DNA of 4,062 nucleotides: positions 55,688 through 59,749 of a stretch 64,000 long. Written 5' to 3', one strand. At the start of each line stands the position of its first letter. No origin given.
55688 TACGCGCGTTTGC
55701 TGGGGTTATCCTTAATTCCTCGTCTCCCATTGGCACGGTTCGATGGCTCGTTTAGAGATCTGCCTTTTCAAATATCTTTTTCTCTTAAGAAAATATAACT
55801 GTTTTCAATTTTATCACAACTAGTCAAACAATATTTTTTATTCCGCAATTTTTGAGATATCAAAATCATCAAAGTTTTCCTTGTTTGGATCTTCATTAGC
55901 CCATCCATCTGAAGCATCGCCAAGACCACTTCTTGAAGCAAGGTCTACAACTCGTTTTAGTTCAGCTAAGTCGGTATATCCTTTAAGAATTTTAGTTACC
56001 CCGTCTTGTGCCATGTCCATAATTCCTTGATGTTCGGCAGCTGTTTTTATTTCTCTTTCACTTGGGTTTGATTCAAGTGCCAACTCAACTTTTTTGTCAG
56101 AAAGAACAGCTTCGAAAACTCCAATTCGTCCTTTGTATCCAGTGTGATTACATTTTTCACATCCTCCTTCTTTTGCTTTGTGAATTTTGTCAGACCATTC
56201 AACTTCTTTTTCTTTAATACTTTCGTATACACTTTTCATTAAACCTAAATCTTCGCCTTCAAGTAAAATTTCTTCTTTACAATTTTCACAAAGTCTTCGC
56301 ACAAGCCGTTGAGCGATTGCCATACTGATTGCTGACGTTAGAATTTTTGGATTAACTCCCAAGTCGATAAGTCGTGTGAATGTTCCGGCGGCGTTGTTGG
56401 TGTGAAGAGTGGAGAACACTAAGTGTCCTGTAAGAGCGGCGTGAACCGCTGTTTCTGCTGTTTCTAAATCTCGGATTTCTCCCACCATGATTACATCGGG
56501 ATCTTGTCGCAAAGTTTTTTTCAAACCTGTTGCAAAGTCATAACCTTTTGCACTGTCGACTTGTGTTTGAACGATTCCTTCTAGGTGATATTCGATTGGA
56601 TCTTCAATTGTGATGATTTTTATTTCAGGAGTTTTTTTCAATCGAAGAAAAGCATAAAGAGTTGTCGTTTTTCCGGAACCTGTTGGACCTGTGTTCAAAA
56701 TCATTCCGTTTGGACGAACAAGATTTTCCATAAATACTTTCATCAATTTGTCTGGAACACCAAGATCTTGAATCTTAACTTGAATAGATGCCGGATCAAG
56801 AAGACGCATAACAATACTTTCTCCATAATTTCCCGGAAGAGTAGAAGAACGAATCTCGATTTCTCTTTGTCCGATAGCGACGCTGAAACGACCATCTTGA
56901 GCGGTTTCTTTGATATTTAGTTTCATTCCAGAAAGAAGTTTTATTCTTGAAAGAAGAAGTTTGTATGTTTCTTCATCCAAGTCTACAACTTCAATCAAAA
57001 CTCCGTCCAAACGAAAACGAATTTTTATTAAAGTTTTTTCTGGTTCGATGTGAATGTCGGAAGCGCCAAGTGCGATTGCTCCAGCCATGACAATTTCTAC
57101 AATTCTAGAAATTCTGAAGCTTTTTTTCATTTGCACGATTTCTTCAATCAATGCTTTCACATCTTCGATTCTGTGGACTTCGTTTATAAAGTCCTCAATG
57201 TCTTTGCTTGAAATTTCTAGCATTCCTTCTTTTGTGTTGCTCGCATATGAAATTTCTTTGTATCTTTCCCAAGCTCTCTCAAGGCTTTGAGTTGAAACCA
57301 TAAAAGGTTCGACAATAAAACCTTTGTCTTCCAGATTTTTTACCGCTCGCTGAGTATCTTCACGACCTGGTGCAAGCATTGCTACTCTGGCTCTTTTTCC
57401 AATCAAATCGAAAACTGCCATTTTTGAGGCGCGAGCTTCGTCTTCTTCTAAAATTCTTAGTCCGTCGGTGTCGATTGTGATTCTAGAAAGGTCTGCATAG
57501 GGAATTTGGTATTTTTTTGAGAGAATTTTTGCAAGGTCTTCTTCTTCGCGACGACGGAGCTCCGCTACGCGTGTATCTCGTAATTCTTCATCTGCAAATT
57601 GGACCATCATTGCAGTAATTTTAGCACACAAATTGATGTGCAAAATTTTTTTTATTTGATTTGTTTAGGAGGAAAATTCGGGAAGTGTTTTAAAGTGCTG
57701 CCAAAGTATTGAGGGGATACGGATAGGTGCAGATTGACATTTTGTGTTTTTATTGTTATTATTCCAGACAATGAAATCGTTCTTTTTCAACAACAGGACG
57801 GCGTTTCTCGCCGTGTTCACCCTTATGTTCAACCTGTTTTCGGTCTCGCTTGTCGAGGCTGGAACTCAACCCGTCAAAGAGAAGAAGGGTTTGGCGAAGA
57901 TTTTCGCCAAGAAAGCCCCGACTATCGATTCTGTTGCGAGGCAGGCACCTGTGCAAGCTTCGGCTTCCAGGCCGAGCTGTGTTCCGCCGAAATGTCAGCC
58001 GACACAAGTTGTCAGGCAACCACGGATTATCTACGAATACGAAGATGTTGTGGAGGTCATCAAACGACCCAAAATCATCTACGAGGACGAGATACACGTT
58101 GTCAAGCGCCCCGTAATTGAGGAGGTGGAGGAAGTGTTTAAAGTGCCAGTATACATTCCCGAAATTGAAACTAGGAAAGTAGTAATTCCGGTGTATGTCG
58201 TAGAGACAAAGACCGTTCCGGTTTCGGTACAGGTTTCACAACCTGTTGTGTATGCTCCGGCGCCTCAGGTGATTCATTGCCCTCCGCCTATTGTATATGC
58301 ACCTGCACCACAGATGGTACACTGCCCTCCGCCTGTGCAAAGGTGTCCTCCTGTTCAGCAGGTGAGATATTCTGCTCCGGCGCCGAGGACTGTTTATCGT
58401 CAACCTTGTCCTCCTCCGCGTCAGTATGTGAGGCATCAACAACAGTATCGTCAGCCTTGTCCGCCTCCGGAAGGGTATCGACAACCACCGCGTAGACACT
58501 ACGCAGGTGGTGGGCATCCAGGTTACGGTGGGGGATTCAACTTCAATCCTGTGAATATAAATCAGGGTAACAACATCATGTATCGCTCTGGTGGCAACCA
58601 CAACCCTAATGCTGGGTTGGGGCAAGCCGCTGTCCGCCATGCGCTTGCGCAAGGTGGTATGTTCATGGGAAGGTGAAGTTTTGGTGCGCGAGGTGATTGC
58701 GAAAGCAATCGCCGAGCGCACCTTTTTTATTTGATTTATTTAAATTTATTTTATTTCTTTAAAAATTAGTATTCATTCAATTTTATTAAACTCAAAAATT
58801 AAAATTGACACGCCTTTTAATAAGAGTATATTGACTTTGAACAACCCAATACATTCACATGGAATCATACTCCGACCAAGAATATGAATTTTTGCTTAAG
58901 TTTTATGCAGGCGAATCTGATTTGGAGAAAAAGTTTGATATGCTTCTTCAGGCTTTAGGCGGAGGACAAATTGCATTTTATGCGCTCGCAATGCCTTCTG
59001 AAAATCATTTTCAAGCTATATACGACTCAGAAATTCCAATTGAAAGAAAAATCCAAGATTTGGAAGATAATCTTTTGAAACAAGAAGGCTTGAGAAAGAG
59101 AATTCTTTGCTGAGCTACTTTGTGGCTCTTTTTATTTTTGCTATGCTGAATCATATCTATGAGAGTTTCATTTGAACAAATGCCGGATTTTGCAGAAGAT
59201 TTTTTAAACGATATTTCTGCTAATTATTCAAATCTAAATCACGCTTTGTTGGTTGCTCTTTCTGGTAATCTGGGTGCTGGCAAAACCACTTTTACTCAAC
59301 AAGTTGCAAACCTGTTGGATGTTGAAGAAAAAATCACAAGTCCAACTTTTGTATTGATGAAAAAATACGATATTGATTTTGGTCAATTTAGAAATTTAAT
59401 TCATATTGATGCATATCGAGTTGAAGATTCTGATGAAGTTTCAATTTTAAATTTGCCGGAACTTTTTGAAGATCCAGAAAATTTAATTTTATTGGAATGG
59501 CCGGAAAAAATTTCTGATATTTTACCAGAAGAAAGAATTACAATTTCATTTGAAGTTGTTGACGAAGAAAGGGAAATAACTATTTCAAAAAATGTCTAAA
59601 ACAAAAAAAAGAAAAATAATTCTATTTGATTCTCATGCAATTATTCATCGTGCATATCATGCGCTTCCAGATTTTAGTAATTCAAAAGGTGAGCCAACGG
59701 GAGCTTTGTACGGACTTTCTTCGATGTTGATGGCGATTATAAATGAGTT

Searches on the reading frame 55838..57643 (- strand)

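Call 25: search_protein_families(library=pfam, proteins=[window:55838-57643:-], max_evalue=0.1)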
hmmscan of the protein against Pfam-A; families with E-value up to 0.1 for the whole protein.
window:55838-57643:- (601 aa): 10 families
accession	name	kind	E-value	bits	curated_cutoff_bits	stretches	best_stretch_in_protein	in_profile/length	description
PF00437.27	T2SSE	-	7.1e-119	397.2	24.9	1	177-564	7-370/370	Type II/IV secretion system protein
PF13173.12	AAA_14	-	0.00051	20.5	27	1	314-403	4-84/129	AAA domain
PF05157.20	MshEN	-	0.00057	20.3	23.1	1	45-129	1-84/90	MshEN domain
PF12775.13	AAA_7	-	0.01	15.9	25.8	1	301-345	22-66/181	P-loop containing dynein motor region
PF13401.12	AAA_22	-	0.02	15.7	27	1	312-342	5-35/130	AAA domain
PF13555.12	AAA_29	-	0.024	14.8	27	1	309-333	19-43/61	P-loop containing region of AAA domain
PF00270.35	DEAD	-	0.035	14.3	26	0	314-335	16-39/167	DEAD/DEAH box helicase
PF00005.33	ABC_tran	-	0.077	14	25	0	318-343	17-42/137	ABC transporter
PF25199.1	nSTAND_NTPase5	-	0.077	13.3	34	0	312-354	41-84/145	Novel STAND NTPase 5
PF02492.25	cobW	-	0.094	12.7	20.7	0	318-345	6-34/180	CobW/HypB/UreG, nucleotide-binding domain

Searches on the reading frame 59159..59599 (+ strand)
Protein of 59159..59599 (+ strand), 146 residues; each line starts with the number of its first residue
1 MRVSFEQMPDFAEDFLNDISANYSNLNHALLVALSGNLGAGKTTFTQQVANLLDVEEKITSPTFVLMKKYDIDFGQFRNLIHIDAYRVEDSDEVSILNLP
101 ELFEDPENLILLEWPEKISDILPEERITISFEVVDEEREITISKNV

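Call 25: search_protein_families(library=pfam, proteins=[window:59159-59599:+], max_evalue=0.1)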
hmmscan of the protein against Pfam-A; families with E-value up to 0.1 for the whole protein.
window:59159-59599:+ (146 aa): 9 families
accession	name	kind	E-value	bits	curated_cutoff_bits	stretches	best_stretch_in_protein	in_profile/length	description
PF02367.23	TsaE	-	5.6e-32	110.8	26.6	1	25-139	17-127/128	Threonylcarbamoyl adenosine biosynthesis protein TsaE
PF05496.18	RuvB_N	-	0.011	15.9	27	1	25-72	32-75/159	Holliday junction DNA helicase RuvB P-loop domain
PF13401.12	AAA_22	-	0.012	16.4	27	1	28-65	4-37/130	AAA domain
PF13238.12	AAA_18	-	0.062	14.2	29.4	1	32-93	1-55/128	AAA domain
PF03029.23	ATP_bind_1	-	0.076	13.2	27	0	36-56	3-23/240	Conserved hypothetical ATP binding protein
PF03266.21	NTPase_1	-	0.083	13.2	23.9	0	32-56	2-26/168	NTPase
PF01712.25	dNK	-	0.085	13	27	0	34-56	3-25/203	Deoxynucleoside kinase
PF08696.17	Dna2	-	0.086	13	22.4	0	34-67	173-195/204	DNA replication factor Dna2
PF05729.18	NACHT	-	0.098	12.9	26.7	0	31-55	2-26/167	NACHT domain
